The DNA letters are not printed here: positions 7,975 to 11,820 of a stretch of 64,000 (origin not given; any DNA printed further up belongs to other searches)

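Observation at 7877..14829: Complete type II-C CRISPR-Cas locus with an antisense array, repeat-embedded promoters and a fully predictable tracrRNA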

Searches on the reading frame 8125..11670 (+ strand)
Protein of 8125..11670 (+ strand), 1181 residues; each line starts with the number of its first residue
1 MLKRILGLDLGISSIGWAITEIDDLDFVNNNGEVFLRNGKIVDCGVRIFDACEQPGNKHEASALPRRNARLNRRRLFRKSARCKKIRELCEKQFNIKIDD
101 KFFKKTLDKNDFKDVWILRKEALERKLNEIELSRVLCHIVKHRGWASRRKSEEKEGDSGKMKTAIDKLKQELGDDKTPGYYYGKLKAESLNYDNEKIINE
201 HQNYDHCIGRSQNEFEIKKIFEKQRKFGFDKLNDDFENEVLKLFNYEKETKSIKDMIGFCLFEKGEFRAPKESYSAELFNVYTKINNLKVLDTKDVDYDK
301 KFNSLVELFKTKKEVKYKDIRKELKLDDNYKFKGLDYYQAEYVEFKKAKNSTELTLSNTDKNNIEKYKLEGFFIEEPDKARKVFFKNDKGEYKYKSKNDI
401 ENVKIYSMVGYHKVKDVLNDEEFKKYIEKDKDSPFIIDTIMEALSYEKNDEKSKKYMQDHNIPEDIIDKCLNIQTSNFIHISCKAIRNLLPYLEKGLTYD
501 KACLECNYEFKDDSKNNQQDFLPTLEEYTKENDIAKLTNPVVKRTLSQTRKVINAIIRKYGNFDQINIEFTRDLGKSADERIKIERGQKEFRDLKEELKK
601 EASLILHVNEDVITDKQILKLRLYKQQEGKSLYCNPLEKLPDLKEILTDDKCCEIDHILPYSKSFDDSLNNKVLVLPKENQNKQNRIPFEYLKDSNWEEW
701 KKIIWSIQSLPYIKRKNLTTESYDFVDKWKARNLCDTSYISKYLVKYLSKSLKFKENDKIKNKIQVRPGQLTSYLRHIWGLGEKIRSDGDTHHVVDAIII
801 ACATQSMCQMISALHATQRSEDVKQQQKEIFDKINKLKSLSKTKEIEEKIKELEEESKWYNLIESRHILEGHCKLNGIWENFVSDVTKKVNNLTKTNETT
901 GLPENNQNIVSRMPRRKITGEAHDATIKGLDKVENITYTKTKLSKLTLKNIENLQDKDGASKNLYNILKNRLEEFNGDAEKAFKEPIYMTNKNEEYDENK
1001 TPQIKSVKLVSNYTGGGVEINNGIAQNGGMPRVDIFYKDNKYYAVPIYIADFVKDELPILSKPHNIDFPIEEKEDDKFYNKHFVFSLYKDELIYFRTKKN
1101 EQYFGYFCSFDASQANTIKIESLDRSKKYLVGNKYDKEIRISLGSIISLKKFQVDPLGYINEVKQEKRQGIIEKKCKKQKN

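Call 6: search_protein_families(library=pfam, proteins=[window:8125-11670:+], max_evalue=0.01)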
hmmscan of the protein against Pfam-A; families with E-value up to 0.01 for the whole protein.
window:8125-11670:+ (1181 aa): 3 families
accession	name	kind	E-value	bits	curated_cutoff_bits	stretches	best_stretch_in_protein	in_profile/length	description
PF13395.12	HNH_4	-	1.1e-16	60.9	22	1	647-689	13-54/54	HNH endonuclease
PF18541.7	RuvC_III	-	1.6e-14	54.8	26.2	1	728-856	5-160/179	RuvC endonuclease subdomain 3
PF18470.6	Cas9_a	-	0.0031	17.7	26.9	1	252-338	2-93/221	Cas9 alpha-helical lobe domain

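Call 9: find_homologous_proteins(query=window:8125-11670:+, max_evalue=1e-10)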
Query window:8125-11670:+ (1181 aa): 252 proteins with E <= 1e-10 among 8000 candidates; the best 120 are listed.
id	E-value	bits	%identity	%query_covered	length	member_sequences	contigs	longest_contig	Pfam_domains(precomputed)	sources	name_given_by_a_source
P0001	0.0e+0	2465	94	100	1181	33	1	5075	PF13395.13,PF18541.8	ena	-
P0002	0.0e+0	1746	68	100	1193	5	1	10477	PF13395.13,PF22702.3,PF18541.8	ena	-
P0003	0.0e+0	1727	65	100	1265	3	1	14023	PF13395.13,PF22702.3,PF18541.8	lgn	-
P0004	0.0e+0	1718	64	100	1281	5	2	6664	PF13395.13,PF18470.7,PF22702.3,PF18541.8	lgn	-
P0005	0.0e+0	1633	68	66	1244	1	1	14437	PF13395.13,PF18541.8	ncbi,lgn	-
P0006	1.5e-215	736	46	78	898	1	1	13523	PF13395.13,PF18541.8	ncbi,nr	ncbi:MAG: type II CRISPR RNA-guided endonuclease Cas9 [Rickettsiales bacterium]|nr:MAG: type II CRIS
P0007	4.1e-158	546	35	99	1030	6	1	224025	PF13395.13,PF18470.7,PF22702.3,PF18541.8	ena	-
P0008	2.6e-156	540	36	99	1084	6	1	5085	PF22131.2,PF13395.13,PF18470.7,PF22702.3,PF18541.8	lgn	-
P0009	1.8e-155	538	34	99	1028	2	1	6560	PF13395.13,PF18470.7,PF22702.3,PF18541.8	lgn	-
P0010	4.0e-155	536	34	99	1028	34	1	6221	PF13395.13,PF18470.7,PF22702.3,PF18541.8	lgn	-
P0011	2.2e-153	531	36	99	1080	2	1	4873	PF22131.2,PF13395.13,PF18470.7,PF18541.8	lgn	-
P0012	1.4e-152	528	35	99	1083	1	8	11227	PF13395.13,PF18470.7,PF22702.3,PF18541.8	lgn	-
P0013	7.8e-151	522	34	99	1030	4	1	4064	PF13395.13,PF22702.3,PF18541.8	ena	-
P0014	4.3e-149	516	34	99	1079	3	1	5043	PF13395.13,PF18470.7,PF22702.3,PF18541.8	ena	-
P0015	4.7e-146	506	34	99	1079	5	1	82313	PF13395.13,PF18470.7,PF22702.3,PF18541.8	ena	-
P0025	1.1e-132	462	33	99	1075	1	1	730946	PF13395.13,PF18470.7,PF22702.3,PF18541.8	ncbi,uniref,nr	ncbi:type II CRISPR RNA-guided endonuclease Cas9 [Thermoflavimicrobium daqui]|uniref:CRISPR-associat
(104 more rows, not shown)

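Call 10: find_related_loci(query=window:8125-11670:+, collection=genome_contigs, flank=6000)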
Query window:8125-11670:+ (1181 aa) in genome_contigs; peptide patterns used: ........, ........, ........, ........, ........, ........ (x = any residue, [..] = any of these).
56 stretches matched a pattern; 2 encode a relative of the query (tblastn E <= 1e-3); 2 distinct loci.
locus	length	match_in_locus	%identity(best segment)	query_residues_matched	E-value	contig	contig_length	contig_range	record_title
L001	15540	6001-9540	96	1-1181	0e+0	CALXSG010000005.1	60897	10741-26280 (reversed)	MAG: uncultured Rickettsiales bacterium isolate BRZ_MD__bin29 genome assembly, contig: BRZ_MD__NODE_526_length_60897_cov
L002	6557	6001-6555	98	700-884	2e-112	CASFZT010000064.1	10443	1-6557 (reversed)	uncultured Ruminococcus sp. isolate B33_L2_394394_idba_bin.181 genome assembly, contig: B33_L2_394394_idba_bin.181.fa_sc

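Call 16: find_encoding_contigs(protein=P0002, flank=6000, max_places=2)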
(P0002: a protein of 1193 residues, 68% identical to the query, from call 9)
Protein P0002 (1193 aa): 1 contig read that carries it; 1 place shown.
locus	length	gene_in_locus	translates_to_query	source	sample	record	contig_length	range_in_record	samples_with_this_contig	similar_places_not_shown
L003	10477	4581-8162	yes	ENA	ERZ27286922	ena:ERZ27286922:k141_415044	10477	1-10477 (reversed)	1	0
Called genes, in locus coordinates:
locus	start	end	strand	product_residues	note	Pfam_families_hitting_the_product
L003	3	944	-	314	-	?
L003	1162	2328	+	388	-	-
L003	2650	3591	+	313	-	-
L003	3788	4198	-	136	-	-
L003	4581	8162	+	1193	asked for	PF13395:HNH_4, PF18541:RuvC_III, PF22702:Cas9_RuvC (weak)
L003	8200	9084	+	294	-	PF01867:Cas_Cas1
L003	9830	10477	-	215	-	?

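Call 17: find_encoding_contigs(protein=P0003, flank=6000, max_places=2)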
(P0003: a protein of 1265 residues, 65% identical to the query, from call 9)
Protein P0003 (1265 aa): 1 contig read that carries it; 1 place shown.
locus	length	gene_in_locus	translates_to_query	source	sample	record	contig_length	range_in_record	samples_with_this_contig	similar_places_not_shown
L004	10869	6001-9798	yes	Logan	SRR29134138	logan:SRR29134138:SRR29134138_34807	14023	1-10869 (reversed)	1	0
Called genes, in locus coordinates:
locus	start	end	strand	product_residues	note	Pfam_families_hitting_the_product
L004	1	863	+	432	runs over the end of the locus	PF01435:Peptidase_M48, PF09976:TPR_21 (faint), PF14559:TPR_19 (faint)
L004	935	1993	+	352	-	PF13439:Glyco_transf_4, PF20706:GT4-conflict, PF00534:Glycos_transf_1, PF13692:Glyco_trans_1_4, PF13524:Glyco_trans_1_2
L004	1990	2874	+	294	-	PF01565:FAD_binding_4, PF02873:MurB_C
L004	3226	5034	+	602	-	PF00664:ABC_membrane, PF00005:ABC_tran, PF02463:SMC_N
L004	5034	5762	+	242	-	PF04028:DUF374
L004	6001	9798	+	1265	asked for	PF13395:HNH_4, PF18541:RuvC_III, PF22702:Cas9_RuvC (weak)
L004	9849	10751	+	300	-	PF01867:Cas_Cas1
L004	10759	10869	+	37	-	?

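Call 18: find_encoding_contigs(protein=P0004, flank=6000, max_places=2)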
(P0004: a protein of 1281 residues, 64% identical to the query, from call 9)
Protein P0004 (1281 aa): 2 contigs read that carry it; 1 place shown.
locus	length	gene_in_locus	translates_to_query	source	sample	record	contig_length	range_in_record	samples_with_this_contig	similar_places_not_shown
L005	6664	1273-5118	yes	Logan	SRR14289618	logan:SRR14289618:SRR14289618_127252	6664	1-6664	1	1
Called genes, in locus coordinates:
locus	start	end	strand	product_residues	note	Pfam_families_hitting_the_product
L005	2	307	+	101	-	?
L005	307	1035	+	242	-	PF04028:DUF374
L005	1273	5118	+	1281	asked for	PF18470:Cas9_a (weak), PF13395:HNH_4, PF18541:RuvC_III, PF22702:Cas9_RuvC (weak)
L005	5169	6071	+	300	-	PF01867:Cas_Cas1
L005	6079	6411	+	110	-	PF09827:CRISPR_Cas2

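Call 19: find_encoding_contigs(protein=P0005, flank=6000, max_places=2)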
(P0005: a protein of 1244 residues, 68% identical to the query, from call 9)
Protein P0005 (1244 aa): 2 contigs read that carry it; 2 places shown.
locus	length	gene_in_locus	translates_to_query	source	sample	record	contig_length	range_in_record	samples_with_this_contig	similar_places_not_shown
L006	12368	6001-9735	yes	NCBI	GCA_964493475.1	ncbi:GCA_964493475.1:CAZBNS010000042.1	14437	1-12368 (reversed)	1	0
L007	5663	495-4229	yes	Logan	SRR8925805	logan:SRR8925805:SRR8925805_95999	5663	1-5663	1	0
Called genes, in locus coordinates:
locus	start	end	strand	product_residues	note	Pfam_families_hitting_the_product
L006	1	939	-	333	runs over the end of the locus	PF00579:tRNA-synt_1b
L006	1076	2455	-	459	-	PF03448:MgtE_N, PF00571:CBS (weak), PF01769:MgtE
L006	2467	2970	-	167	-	PF01782:RimM, PF24986:PRC_RimM (weak)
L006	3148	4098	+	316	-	PF00849:PseudoU_synth_2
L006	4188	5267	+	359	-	PF01380:SIS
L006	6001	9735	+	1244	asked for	PF13395:HNH_4, PF18541:RuvC_III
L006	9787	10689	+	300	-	PF01867:Cas_Cas1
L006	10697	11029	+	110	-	PF09827:CRISPR_Cas2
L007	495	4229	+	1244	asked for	PF13395:HNH_4, PF18541:RuvC_III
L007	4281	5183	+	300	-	PF01867:Cas_Cas1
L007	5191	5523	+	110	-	PF09827:CRISPR_Cas2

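Call 20: find_encoding_contigs(protein=P0006, flank=6000, max_places=2)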
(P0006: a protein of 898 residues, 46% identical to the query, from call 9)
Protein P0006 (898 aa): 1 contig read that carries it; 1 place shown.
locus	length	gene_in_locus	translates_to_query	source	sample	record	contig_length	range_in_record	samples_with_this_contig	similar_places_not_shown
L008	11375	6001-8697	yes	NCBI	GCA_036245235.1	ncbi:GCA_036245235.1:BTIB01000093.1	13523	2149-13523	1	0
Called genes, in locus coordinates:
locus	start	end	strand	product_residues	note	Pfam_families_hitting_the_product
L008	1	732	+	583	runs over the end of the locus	PF13567:DUF4131, PF03772:Competence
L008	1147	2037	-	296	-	-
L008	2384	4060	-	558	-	PF13589:HATPase_c_3, PF09509:Hypoth_Ymh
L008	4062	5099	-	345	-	PF00145:DNA_methylase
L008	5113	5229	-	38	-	-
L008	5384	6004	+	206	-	PF02224:Cytidylate_kin, PF13189:Cytidylate_kin2 (weak), PF13238:AAA_18 (faint), PF00406:ADK, PF13207:AAA_17 (weak)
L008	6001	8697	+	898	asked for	PF13395:HNH_4, PF18541:RuvC_III (weak)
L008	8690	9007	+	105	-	-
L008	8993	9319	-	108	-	PF09827:CRISPR_Cas2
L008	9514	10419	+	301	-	PF01867:Cas_Cas1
